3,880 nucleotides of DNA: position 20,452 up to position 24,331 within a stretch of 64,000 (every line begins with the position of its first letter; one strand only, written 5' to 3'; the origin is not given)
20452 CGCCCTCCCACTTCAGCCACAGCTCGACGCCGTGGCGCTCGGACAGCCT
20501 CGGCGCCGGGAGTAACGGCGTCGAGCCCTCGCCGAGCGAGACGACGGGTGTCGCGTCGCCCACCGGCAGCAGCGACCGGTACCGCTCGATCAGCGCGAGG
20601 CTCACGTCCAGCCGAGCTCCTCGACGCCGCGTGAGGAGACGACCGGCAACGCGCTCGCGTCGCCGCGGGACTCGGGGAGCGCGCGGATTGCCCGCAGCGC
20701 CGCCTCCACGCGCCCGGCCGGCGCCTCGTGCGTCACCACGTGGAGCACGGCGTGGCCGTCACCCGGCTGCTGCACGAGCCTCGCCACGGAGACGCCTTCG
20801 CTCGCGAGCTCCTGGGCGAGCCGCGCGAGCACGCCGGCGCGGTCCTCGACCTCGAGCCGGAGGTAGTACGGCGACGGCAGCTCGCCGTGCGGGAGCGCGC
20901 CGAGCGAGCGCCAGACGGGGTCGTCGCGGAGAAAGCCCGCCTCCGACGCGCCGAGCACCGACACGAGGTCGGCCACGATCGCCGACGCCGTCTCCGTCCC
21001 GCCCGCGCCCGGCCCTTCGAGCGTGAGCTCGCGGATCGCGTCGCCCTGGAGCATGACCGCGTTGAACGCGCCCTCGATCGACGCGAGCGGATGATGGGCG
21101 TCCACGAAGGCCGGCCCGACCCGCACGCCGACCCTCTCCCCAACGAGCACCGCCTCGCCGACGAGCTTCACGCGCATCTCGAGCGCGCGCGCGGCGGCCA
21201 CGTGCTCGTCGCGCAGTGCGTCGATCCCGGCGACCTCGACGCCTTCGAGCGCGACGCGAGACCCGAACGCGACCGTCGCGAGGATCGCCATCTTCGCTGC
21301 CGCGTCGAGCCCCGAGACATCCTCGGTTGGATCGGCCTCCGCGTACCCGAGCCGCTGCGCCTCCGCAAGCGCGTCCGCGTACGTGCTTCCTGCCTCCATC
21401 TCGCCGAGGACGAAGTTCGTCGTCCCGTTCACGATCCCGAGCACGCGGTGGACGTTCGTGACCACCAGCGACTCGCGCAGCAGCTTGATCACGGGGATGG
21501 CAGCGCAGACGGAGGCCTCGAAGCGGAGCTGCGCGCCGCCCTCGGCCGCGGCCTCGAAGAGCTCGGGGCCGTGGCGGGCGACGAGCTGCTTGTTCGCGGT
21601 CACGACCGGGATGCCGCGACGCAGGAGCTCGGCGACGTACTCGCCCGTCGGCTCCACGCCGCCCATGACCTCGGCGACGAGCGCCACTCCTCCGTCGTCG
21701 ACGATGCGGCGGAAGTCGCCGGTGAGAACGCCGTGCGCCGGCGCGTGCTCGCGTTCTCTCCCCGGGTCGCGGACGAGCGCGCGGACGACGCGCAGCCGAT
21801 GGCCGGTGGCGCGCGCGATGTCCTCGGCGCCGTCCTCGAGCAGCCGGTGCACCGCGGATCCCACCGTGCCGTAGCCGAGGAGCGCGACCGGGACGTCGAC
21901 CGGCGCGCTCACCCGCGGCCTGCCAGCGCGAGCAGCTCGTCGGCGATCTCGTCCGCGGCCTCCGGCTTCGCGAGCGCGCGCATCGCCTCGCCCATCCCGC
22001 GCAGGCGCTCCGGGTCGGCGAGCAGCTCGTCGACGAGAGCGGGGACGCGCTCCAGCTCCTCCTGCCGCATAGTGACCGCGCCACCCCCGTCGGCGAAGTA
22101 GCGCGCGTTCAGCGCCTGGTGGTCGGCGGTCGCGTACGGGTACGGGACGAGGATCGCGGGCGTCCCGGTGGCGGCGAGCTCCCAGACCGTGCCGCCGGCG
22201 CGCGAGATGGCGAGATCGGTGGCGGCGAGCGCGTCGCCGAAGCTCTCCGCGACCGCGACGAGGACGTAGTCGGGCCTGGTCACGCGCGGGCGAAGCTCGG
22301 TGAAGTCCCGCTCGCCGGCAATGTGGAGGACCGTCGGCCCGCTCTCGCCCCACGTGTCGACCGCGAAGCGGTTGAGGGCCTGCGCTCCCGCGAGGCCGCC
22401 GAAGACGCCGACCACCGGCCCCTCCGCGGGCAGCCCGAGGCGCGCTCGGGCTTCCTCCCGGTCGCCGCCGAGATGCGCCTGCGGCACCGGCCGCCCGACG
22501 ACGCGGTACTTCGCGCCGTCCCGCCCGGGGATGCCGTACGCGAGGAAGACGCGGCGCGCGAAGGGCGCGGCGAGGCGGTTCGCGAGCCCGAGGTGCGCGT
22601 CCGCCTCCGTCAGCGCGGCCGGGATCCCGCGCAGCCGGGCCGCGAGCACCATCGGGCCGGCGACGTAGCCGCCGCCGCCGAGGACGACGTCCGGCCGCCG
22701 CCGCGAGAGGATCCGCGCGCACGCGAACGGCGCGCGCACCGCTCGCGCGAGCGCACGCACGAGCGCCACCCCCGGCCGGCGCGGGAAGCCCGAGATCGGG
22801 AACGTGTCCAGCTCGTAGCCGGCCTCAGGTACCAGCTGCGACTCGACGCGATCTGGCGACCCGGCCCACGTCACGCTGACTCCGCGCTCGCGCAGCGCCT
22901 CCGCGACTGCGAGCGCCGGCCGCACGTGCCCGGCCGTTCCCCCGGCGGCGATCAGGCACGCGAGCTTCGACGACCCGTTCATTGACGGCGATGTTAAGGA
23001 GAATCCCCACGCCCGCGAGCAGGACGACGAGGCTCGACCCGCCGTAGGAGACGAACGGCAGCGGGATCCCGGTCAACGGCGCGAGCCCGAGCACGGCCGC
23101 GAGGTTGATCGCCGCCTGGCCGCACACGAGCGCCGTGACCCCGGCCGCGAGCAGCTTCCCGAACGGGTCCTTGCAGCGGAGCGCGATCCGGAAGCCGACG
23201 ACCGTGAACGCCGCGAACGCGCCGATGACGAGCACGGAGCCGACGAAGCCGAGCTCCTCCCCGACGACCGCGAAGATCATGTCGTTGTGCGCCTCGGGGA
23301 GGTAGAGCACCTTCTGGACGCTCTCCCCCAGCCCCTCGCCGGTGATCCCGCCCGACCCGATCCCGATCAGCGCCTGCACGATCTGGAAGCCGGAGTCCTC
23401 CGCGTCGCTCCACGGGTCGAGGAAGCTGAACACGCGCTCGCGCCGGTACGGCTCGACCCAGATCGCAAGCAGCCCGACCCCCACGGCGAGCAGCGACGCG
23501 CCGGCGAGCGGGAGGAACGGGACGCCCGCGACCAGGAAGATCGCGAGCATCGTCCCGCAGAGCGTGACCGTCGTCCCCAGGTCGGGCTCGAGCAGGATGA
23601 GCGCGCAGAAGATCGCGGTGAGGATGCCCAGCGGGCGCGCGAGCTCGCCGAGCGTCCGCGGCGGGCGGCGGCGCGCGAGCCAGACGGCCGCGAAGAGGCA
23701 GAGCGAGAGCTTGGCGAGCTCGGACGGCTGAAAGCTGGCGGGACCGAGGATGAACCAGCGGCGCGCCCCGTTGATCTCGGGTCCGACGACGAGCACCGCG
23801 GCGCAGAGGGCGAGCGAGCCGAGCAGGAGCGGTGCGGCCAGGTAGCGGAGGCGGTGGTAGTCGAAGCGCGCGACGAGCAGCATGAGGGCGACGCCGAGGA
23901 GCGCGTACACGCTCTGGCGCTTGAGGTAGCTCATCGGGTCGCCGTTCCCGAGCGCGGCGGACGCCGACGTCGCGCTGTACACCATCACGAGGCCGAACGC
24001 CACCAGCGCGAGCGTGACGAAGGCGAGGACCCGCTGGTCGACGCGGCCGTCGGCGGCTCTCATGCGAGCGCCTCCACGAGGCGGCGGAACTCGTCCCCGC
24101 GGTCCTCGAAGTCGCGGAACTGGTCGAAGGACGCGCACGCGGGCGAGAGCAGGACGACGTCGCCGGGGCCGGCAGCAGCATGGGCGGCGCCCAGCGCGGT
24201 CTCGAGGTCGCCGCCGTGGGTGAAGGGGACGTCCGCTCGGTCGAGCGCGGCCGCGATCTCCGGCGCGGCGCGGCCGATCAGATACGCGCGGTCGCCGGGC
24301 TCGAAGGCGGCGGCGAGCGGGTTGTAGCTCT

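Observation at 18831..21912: hom-thrC-thrB wedged between murG and murC inside the dcw cluster, joined by GTGA overlaps on both sides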

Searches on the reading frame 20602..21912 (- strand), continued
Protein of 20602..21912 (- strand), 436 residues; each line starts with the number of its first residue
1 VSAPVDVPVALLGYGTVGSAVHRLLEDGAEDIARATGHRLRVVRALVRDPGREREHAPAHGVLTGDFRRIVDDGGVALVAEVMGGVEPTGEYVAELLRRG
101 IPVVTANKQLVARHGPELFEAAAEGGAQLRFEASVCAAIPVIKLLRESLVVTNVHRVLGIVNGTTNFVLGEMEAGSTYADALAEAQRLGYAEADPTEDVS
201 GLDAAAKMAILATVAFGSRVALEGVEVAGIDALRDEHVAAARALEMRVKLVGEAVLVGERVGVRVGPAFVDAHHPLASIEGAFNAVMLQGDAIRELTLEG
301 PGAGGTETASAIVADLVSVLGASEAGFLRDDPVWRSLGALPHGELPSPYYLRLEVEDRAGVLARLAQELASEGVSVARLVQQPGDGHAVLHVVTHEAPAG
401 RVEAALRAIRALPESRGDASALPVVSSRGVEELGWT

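Call 51: find_encoding_contigs(protein=P0134, flank=10000, max_places=2)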
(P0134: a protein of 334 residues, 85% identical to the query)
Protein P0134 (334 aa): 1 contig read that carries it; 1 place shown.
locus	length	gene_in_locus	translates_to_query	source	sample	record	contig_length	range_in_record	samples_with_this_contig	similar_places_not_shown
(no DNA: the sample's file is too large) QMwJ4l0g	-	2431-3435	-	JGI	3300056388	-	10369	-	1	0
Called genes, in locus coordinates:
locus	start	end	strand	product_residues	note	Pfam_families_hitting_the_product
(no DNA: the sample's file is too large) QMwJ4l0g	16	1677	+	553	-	PF02776:TPP_enzyme_N, PF00205:TPP_enzyme_M, PF02775:TPP_enzyme_C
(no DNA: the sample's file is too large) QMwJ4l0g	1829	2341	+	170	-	PF01842:ACT, PF13291:ACT_4 (weak), PF22629:ACT_AHAS_ss, PF13710:ACT_5, PF10369:ALS_ss_C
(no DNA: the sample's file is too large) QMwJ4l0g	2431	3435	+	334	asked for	PF07991:KARI_N, PF01450:KARI_C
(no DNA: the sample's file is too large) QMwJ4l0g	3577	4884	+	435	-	PF03447:NAD_binding_3, PF00742:Homoserine_dh, PF01842:ACT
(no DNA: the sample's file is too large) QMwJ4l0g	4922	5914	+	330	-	PF00291:PALP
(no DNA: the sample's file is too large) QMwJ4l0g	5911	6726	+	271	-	PF00288:GHMP_kinases_N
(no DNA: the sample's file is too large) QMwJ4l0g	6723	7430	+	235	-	PF00581:Rhodanese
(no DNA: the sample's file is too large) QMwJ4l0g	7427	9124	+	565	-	PF00920:ILVD_EDD_N, PF24877:ILV_EDD_C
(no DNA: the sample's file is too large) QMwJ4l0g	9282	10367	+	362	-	?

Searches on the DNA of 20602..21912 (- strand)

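Call 38: search_rna_families(source=L084, start=9700, end=10150, threshold=evalue, max_evalue=5)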
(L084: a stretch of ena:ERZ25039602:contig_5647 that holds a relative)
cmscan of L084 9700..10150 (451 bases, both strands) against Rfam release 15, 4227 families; matches with E-value up to 5: 4.
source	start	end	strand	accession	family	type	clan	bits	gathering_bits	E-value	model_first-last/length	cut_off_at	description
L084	9843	9881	+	RF03929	mir-6579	Gene; miRNA;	-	18.9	47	0.8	1-68/68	no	mir-6579 microRNA precursor family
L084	9819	9905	-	RF00926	MIR1151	Gene; miRNA;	-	18.4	90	3.6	1-110/110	no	MIR1151 microRNA precursor family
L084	10027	10100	+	RF00312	snoZ206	Gene; snRNA; snoRNA; CD-box;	-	15.8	50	3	1-129/129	no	Small nucleolar RNA Z206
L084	9762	9804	-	RF03479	mir-324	Gene; miRNA;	-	14.1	70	3.9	1-83/83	no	mir-324 microRNA precursor family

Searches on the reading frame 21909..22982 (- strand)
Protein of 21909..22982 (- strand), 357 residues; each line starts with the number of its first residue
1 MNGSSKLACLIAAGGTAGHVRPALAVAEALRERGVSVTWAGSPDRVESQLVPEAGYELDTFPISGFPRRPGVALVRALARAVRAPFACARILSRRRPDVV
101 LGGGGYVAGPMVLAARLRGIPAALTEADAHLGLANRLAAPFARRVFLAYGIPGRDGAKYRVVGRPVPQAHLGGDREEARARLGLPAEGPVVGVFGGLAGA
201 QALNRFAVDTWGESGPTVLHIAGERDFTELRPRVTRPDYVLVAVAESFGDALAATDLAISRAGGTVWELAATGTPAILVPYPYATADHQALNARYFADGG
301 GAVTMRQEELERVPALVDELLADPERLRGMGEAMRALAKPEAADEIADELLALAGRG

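Call 3: search_protein_families(library=pfam, proteins=[window:21909-22982:-])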
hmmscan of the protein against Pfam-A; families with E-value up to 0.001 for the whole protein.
window:21909-22982:- (357 aa): 4 families
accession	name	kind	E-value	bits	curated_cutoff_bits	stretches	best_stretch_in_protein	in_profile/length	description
PF03033.26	Glyco_transf_28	-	8.5e-32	110.6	26.2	1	10-146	2-138/139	Glycosyltransferase family 28 N-terminal domain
PF04101.22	Glyco_tran_28_C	-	4.1e-27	95.7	22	1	191-345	2-165/166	Glycosyltransferase family 28 C-terminal domain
PF13579.12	Glyco_trans_4_4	-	1.7e-07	32.2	29.7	1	21-145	5-124/158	Glycosyl transferase 4-like domain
PF13439.12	Glyco_transf_4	-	1.1e-05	26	28.5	1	23-126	8-103/170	Glycosyltransferase Family 4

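Call 7: search_protein_families(library=ncbifam, proteins=[window:21909-22982:-])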
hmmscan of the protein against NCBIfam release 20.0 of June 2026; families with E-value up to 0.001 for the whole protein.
window:21909-22982:- (357 aa): 5 families
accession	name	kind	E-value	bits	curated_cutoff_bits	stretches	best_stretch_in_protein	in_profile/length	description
TIGR01133.1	murG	equivalog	1.5e-72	244.5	250.25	1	9-349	8-352/353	undecaprenyldiphospho-muramoylpentapeptide beta-N-acetylglucosaminyltransferase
NF009102.0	PRK12446.1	equivalog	4.2e-32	111.4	339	1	10-321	5-323/352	undecaprenyldiphospho-muramoylpentapeptide beta-N-acetylglucosaminyltransferase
NF010135.0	PRK13609.1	equivalog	8.5e-11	41.4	500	1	249-353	268-368/388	diglucosyl diacylglycerol synthase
TIGR01426.2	MGT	subfamily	7.3e-09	35.1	260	0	214-346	254-387/393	macrolide family glycosyltransferase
TIGR03590.1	PseG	equivalog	6.8e-08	32.4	153.55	1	237-293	225-277/280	UDP-2,4-diacetamido-2,4,6-trideoxy-beta-L-altropyranose hydrolase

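Call 8: find_related_loci(query=window:21909-22982:-, collection=genome_contigs, flank=10000)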
Query window:21909-22982:- (357 aa) in genome_contigs; peptide patterns used: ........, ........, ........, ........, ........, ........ (x = any residue, [..] = any of these).
599 stretches matched a pattern (row limit reached: there are more); 453 encode a relative of the query (tblastn E <= 1e-3); the best 80 are kept; 80 distinct loci.
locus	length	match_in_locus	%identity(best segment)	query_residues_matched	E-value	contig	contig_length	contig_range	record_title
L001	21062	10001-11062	83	1-354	0e+0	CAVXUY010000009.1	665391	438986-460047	MAG: uncultured Actinomycetes bacterium isolate MFD04850.bin.2.263 genome assembly, contig: contig_35077, whole genome s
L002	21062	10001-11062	82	1-354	0e+0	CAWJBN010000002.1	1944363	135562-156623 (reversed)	MAG: uncultured Actinomycetes bacterium isolate MFD00962.bin.2.176 genome assembly, contig: contig_18666, whole genome s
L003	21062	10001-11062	79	1-354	8e-180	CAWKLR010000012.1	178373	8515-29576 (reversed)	MAG: uncultured Actinomycetes bacterium isolate MFD08497.bin.2.61 genome assembly, contig: contig_3133, whole genome sho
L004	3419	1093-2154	78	1-354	0e+0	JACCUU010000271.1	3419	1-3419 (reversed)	MAG: Actinomycetota bacterium isolate MGR_bin108 SD2897-2912_k127_3599784, whole genome shotgun sequence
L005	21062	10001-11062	79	1-354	8e-177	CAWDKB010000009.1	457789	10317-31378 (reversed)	MAG: uncultured Gaiellaceae bacterium isolate MFD09267.bin.2.218 genome assembly, contig: contig_26518, whole genome sho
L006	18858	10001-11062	78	1-354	5e-174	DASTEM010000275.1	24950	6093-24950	MAG TPA_asm: Gaiellaceae bacterium isolate SMAG_U847 k141_471731, whole genome shotgun sequence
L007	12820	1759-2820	76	1-354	8e-174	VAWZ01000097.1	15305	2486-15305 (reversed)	MAG: Actinobacteria bacterium isolate AC_19 14_1009_16_30cm_scaffold_20433, whole genome shotgun sequence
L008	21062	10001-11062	77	1-354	6e-174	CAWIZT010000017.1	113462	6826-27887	MAG: uncultured Actinomycetes bacterium isolate MFD05567.bin.2.26 genome assembly, contig: contig_8875, whole genome sho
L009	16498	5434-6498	77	1-355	7e-174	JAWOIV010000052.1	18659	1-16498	MAG: Gaiellaceae bacterium isolate CWP5-2.bin.93 k191_2714059, whole genome shotgun sequence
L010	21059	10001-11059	77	1-353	1e-173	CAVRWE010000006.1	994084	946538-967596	MAG: uncultured Actinomycetes bacterium isolate MFD06229.bin.2.72 genome assembly, contig: contig_5088, whole genome sho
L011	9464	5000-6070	77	1-357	2e-173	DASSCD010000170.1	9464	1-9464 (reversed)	MAG TPA_asm: Gaiellaceae bacterium isolate SMAG_U912 k141_1767194, whole genome shotgun sequence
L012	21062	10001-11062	78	1-354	3e-173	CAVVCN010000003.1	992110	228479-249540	MAG: uncultured Actinomycetes bacterium isolate MFD02360.bin.2.291 genome assembly, contig: contig_2509, whole genome sh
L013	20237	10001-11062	77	1-354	2e-172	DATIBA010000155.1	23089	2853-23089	MAG TPA_asm: Gaiellaceae bacterium isolate SMAG_U16278 k141_151924, whole genome shotgun sequence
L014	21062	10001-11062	79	1-354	2e-172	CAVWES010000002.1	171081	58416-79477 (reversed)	MAG: uncultured Gaiellaceae bacterium isolate MFD09018.bin.2.12 genome assembly, contig: contig_15781, whole genome shot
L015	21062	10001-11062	77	1-354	7e-172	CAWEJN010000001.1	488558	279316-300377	MAG: uncultured Actinomycetes bacterium isolate MFD06085.bin.1.47 genome assembly, contig: contig_12635, whole genome sh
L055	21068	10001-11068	71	1-356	1e-155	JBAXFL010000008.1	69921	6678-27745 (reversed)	MAG: Thermoleophilia bacterium isolate ELA270 MAG270_8, whole genome shotgun sequence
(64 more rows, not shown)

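Call 68: search_protein_families(library=pfam, proteins=[L055:13257-14234:-], max_evalue=0.001)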
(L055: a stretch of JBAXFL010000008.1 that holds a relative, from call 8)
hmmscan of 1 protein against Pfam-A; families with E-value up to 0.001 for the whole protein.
L055:13257-14234:- (325 aa): 0 families

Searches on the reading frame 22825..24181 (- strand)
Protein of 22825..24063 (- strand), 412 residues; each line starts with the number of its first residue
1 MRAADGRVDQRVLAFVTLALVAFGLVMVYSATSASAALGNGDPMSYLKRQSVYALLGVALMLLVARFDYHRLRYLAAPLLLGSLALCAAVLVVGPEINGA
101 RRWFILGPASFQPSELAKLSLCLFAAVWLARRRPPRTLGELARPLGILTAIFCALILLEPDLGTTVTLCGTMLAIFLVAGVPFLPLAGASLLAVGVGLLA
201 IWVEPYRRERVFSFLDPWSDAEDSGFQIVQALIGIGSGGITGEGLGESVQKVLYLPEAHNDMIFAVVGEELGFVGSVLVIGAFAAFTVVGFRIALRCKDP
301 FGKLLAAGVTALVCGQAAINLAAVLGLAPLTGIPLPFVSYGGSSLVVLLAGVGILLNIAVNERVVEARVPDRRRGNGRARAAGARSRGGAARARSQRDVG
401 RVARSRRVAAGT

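Call 6: search_protein_families(library=pfam, proteins=[window:22994-24181:-])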
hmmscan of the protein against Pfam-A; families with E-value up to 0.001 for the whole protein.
window:22994-24181:- (395 aa): 0 families
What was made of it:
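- Tried and rejected: (7) The ORF 22994-24181, which I first took for ftsW, is the wrong frame (no Pfam hit, call 6).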

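Call 29: search_protein_families(library=pfam, proteins=[window:22825-24063:-])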
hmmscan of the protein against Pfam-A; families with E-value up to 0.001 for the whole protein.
window:22825-24063:- (412 aa): 1 family
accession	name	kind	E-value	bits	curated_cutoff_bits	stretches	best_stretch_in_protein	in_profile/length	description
PF01098.24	FTSW_RODA_SPOVE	-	1.2e-108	363.8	26.4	1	13-363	4-355/356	Cell cycle protein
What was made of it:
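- Tried and rejected: The true ftsW is 22825-24063 (call 29).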
